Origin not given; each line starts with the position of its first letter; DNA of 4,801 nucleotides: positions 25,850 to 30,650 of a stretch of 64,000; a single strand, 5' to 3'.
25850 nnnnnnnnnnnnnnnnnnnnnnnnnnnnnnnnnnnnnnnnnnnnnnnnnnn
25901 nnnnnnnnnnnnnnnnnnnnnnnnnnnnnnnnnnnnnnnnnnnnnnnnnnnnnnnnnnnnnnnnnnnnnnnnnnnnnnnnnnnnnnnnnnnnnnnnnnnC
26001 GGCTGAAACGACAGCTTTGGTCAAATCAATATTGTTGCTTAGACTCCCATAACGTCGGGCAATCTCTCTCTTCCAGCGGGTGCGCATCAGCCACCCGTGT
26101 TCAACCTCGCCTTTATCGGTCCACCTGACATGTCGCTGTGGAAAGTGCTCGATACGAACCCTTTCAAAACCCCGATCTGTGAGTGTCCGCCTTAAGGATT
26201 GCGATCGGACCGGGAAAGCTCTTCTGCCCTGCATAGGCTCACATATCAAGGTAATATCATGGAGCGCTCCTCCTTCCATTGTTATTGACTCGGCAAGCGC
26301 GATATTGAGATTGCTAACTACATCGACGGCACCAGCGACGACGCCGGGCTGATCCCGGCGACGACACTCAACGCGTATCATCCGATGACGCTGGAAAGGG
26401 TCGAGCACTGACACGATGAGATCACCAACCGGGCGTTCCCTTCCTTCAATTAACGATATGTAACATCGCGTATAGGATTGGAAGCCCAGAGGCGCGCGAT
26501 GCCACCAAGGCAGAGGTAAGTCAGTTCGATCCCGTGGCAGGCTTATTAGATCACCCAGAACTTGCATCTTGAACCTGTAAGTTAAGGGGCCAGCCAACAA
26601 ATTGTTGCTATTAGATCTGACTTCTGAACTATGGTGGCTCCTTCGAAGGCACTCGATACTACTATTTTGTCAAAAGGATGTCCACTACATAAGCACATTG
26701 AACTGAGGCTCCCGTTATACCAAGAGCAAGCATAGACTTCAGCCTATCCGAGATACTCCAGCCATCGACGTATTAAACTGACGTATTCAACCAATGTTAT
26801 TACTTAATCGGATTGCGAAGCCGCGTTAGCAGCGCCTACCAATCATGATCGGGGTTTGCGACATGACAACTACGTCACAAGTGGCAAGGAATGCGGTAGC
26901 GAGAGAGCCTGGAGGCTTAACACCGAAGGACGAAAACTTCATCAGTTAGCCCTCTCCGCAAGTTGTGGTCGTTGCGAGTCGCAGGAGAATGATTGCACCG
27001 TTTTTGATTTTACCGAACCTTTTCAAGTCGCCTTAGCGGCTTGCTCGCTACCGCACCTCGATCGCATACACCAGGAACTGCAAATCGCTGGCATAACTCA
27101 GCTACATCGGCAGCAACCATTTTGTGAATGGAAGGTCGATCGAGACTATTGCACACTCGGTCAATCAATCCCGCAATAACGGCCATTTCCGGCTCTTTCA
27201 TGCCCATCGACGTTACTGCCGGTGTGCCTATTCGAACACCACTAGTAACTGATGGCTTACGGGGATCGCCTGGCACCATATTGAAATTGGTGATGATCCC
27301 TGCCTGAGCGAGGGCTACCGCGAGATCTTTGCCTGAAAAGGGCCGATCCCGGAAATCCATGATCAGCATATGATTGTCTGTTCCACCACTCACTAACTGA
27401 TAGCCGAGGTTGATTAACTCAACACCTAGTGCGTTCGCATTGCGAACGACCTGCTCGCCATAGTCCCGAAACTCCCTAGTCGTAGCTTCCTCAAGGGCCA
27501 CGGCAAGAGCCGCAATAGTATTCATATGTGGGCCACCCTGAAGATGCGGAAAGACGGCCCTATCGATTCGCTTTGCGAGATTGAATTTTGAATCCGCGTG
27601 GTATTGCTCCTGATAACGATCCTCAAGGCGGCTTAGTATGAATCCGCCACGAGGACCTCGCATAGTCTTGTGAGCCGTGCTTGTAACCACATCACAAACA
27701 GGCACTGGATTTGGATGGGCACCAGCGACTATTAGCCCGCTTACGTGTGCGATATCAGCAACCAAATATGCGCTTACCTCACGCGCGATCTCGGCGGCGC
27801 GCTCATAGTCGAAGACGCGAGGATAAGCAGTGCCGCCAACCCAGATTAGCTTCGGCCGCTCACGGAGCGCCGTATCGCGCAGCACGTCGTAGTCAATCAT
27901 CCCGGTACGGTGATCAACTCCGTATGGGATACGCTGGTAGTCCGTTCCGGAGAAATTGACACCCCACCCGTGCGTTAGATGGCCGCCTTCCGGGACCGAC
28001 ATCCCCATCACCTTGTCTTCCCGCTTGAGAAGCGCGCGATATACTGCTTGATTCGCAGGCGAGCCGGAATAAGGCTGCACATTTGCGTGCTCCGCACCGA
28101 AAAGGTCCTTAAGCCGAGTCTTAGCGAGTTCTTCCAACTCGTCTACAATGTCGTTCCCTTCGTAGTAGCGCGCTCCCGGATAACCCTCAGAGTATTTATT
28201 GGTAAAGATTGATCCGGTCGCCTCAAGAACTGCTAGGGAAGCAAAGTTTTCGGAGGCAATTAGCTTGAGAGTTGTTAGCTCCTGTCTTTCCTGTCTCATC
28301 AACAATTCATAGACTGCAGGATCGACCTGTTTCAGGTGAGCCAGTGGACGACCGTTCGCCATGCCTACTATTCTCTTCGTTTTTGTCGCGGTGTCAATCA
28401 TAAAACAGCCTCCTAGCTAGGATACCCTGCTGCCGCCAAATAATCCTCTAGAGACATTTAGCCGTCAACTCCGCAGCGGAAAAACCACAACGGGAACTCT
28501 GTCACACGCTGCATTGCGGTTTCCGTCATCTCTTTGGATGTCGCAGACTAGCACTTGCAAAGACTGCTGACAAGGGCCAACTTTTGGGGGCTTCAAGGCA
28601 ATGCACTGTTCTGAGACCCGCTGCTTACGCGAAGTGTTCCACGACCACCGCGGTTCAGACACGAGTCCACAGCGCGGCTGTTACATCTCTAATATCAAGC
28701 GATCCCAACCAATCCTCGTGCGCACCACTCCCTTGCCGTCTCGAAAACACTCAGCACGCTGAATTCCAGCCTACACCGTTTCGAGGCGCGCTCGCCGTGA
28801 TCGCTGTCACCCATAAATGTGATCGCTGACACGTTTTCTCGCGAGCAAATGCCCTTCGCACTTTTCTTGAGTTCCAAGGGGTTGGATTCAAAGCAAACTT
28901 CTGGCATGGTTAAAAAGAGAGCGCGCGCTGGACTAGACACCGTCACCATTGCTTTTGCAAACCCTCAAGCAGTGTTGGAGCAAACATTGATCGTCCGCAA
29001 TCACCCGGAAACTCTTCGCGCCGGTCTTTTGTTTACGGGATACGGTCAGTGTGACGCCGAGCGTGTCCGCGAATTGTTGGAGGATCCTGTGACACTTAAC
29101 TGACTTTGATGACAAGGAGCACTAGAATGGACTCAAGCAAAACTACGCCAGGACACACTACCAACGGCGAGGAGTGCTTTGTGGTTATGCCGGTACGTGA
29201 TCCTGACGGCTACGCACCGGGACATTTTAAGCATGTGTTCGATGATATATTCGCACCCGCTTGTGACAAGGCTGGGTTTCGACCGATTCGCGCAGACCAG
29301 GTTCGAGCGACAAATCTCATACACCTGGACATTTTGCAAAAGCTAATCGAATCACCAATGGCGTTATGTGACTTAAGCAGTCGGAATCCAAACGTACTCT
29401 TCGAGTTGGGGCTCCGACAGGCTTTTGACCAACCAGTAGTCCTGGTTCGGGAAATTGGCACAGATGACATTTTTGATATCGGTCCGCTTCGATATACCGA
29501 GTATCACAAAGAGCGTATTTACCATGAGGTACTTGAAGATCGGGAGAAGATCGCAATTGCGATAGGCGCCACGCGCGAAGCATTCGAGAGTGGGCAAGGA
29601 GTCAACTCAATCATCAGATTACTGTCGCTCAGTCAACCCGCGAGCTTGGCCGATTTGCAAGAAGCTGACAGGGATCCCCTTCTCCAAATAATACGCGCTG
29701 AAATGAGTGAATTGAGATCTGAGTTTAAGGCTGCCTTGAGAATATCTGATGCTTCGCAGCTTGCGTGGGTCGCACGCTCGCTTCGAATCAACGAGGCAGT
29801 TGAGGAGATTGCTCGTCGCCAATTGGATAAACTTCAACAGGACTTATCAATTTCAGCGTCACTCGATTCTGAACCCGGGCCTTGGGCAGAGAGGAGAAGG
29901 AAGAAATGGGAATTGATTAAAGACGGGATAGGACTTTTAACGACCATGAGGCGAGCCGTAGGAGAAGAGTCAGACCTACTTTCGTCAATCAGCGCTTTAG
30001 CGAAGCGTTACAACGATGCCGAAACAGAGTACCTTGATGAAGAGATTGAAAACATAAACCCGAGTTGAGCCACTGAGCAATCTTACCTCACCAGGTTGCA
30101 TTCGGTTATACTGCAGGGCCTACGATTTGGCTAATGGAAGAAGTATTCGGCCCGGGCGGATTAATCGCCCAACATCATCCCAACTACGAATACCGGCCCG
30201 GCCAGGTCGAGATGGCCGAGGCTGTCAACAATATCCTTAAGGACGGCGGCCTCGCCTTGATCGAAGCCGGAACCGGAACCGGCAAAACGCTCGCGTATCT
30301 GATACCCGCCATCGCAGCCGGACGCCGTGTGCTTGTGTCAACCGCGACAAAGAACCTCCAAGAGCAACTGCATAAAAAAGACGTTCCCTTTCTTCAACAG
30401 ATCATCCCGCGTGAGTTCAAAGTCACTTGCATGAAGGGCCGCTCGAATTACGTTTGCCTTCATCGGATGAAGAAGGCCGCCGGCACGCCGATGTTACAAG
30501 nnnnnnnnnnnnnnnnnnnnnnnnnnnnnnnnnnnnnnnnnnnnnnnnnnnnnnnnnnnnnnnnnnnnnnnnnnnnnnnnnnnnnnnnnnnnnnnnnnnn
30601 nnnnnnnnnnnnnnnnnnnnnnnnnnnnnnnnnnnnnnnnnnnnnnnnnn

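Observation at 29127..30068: NDT/TIR-like flavodoxin-fold domain fused to a long coiled coil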

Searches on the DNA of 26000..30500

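Call 49: search_rna_families(source=window, start=26000, end=30500, threshold=evalue, max_evalue=1)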
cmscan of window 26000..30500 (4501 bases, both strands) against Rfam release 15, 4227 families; matches with E-value up to 1: 0.
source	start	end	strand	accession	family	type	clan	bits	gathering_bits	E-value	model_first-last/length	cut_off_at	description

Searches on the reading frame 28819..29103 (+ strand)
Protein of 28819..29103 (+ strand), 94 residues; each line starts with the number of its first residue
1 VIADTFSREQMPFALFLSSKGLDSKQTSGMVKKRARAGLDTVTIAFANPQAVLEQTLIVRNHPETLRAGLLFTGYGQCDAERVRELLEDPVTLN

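Call 3: search_protein_families(library=pfam, proteins=[window:28819-29103:+], max_evalue=1)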
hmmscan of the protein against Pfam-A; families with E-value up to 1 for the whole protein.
window:28819-29103:+ (94 aa): 0 families

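Call 4: search_protein_families(library=padloc, proteins=[window:28819-29103:+], max_evalue=1)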
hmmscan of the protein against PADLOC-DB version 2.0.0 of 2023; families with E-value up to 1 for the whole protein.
window:28819-29103:+ (94 aa): 0 families

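Call 6: search_protein_families(library=ncbifam, proteins=[window:28819-29103:+], max_evalue=1)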
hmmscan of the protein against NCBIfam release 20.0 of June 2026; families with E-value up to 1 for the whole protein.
window:28819-29103:+ (94 aa): 0 families

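Call 107: find_homologous_proteins(query=window:28819-29100:+, max_evalue=0.01)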
Query window:28819-29100:+ (94 aa): 1 proteins with E <= 0.01 among 169 candidates.
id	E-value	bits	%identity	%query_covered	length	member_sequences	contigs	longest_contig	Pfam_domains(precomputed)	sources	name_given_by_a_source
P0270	6.9e-47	174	100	89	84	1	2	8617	-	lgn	-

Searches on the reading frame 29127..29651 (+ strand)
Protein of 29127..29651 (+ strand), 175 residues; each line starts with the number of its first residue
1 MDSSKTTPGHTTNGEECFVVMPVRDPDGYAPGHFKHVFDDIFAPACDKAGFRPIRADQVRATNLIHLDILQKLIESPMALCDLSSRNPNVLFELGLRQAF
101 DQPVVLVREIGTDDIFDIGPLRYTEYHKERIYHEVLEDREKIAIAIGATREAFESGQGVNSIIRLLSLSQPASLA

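Call 52: predict_structure(alignment_id=A3)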
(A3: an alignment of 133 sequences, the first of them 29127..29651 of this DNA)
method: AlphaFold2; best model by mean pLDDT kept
length: 175 residues; sequences in the alignment: 133
mean_pLDDT: 88.2   pTM: 0.84
mean pLDDT of the five models: 88.2, 87.8, 87.5, 87.1, 86.4
residues with pLDDT >= 90: 127; 70-90: 16; 50-70: 30; < 50: 2
segments of 3 or more residues with pLDDT < 50: none
pLDDT, mean of each block of 10 residues (from residue 1): 57 86 97 98 98 94 78 96 96 94 96 83 95 98 97 86 68 53
secondary structure, 60 per line:
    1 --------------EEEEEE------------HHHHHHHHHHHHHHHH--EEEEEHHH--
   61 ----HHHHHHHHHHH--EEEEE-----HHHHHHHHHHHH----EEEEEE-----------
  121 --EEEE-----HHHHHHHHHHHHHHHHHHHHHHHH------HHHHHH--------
elements in order: E15-20 H33-48 E51-55 H65-75 E78-82 H88-99 E104-109 E123-126 H132-155 H162-167

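Call 55: fold_search(model_id=the predicted structure, library=pdb)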
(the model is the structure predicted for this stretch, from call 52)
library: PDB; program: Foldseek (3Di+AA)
matches with E <= 10: 1262; with E <= 0.001: 21
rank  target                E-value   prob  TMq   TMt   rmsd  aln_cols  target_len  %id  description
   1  8pqt_A                9.9e-05  1.00  0.43  0.48  10.0       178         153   11  Nucleoside 2'deoxyribosyltransferase from Chroococcidiopsis thermalis PCC 7203 WT bound to Bis-Tris (released 2024-02-21)
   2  4jem_A                1.3e-04  1.00  0.52  0.56   5.6       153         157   14  Crystal structure of MilB complexed with cytidine 5'-monophosphate (released 2013-09-11)
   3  8pqq_D                2.1e-04  1.00  0.41  0.47   5.4       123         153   15  Nucleoside 2'deoxyribosyltransferase from Chroococcidiopsis thermalis PCC 7203 E88Q Mutant bound to Clofarabine (released 2024-02-21)
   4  9emx_C                2.4e-04  1.00  0.44  0.49   8.9       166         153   14  Nucleoside 2'deoxyribosyltransferase from Chroococcidiopsis thermalis PCC 7203 Double Mutant Y7F A9S bound to Cordycep (released 2025-05-07)
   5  4jem_B                2.5e-04  1.00  0.57  0.64   4.6       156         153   13  Crystal structure of MilB complexed with cytidine 5'-monophosphate (released 2013-09-11)
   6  8qc0_A                2.5e-04  1.00  0.47  0.54   6.2       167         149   11  Nucleoside 2'deoxyribosyltransferase from Chroococcidiopsis thermalis PCC 7203 WT ribosylated (released 2024-02-21)
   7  8rh3_A                2.8e-04  1.00  0.42  0.47   5.3       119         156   13  Nucleoside 2'deoxyribosyltransferase from Chroococcidiopsis thermalis PCC 7203 WT bound to Gemcitabine (released 2024-02-21)
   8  9emx_B                3.9e-04  1.00  0.41  0.46   5.2       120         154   12  Nucleoside 2'deoxyribosyltransferase from Chroococcidiopsis thermalis PCC 7203 Double Mutant Y7F A9S bound to Cordycep (released 2025-05-07)
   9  8pqs_D                3.9e-04  1.00  0.43  0.49   6.7       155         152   13  Nucleoside 2'deoxyribosyltransferase from Chroococcidiopsis thermalis PCC 7203 E88A Mutant (released 2024-02-21)
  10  8pqr_A                4.4e-04  1.00  0.47  0.52   6.1       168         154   12  Nucleoside 2'deoxyribosyltransferase from Chroococcidiopsis thermalis PCC 7203 WT bound to DAD_Immucillin-H (released 2024-02-21)
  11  8rpt_A                5.0e-04  1.00  0.47  0.59   4.7       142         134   14  Crystal structure of human DNPH1 mutant- D80A (released 2024-11-20)
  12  9lmq_B                5.0e-04  1.00  0.50  0.31   5.1       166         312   17  Cryo-EM structure of TIR-STING/c-di-GMP complex (released 2025-08-27)
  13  8pqr_D                5.7e-04  1.00  0.38  0.43   5.5       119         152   13  Nucleoside 2'deoxyribosyltransferase from Chroococcidiopsis thermalis PCC 7203 WT bound to DAD_Immucillin-H (released 2024-02-21)
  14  8qc0_D                5.7e-04  1.00  0.44  0.50   9.8       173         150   12  Nucleoside 2'deoxyribosyltransferase from Chroococcidiopsis thermalis PCC 7203 WT ribosylated (released 2024-02-21)
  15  9emw_D                6.0e-04  1.00  0.44  0.50   5.2       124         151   14  Nucleoside 2'deoxyribosyltransferase from Chroococcidiopsis thermalis PCC 7203 Y7F Mutant bound to ImmH-Forodesine (released 2025-05-14)
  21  9phb_A                9.9e-04  1.00  0.53  0.58   9.6       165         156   12  CryoEM structure of filament of Bacillus subtilis TIR domain protein SpbK (released 2025-12-31)
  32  9lmq_A                2.0e-03  1.00  0.51  0.32   6.1       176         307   13  Cryo-EM structure of TIR-STING/c-di-GMP complex (released 2025-08-27)
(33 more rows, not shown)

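Call 56: fold_search(model_id=the predicted structure, library=viral)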
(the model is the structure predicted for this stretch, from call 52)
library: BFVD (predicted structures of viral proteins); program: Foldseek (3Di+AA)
matches with E <= 10: 653; with E <= 0.001: 13
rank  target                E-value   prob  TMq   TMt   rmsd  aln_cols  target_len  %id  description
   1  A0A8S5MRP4            2.3e-10  1.00  0.69  0.41   7.5       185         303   19  CMP/hydroxymethyl CMP hydrolase [Siphoviridae sp. ctD6g5]
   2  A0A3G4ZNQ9            3.0e-05  1.00  0.55  0.43   5.0       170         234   21  CD-NTase-associated protein 12/Pycsar effector protein TIR domain-containing protein [Terrestrivirus sp.]
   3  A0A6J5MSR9            6.3e-05  1.00  0.49  0.52   5.6       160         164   14  Nucleoside 2-deoxyribosyltransferase [uncultured Caudovirales phage]
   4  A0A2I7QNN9            9.8e-05  1.00  0.51  0.49   9.0       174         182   14  (no name in the UniProt tables at hand)
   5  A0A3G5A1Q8            2.7e-04  1.00  0.50  0.57   5.9       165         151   14  Nucleoside 2-deoxyribosyltransferase [Harvfovirus sp.]
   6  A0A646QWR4            3.0e-04  1.00  0.43  0.49   5.9       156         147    9  (no name in the UniProt tables at hand)
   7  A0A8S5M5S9            5.3e-04  1.00  0.53  0.60   6.9       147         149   16  Nucleoside 2-deoxyribosyltransferase [Podoviridae sp. ctaNW81]
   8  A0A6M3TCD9            5.3e-04  1.00  0.52  0.34   4.5       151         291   10  (no name in the UniProt tables at hand)
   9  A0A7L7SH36            6.0e-04  1.00  0.56  0.65   4.2       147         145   12  Deoxyuridine triphosphatase [Gordonia phage Archimedes]
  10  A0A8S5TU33            7.2e-04  1.00  0.46  0.24  15.8       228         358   10  Deoxyribosyltransferase [Siphoviridae sp. ctYcY12]
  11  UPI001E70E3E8         7.2e-04  0.99  0.39  0.37   9.0       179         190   13  (no name look-up for this kind of identifier)
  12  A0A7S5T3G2            7.7e-04  1.00  0.44  0.44  11.8       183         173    8  (no name in the UniProt tables at hand)
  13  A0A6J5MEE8            8.7e-04  1.00  0.44  0.54   7.9       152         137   13  Nucleoside 2-deoxyribosyltransferase [uncultured Caudovirales phage]
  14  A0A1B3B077            1.4e-03  1.00  0.45  0.48   6.7       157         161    8  Deoxyuridine triphosphatase [Gordonia phage Ghobes]
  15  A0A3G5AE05            1.4e-03  1.00  0.47  0.49   8.2       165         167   13  TIR domain-containing protein [Satyrvirus sp.]
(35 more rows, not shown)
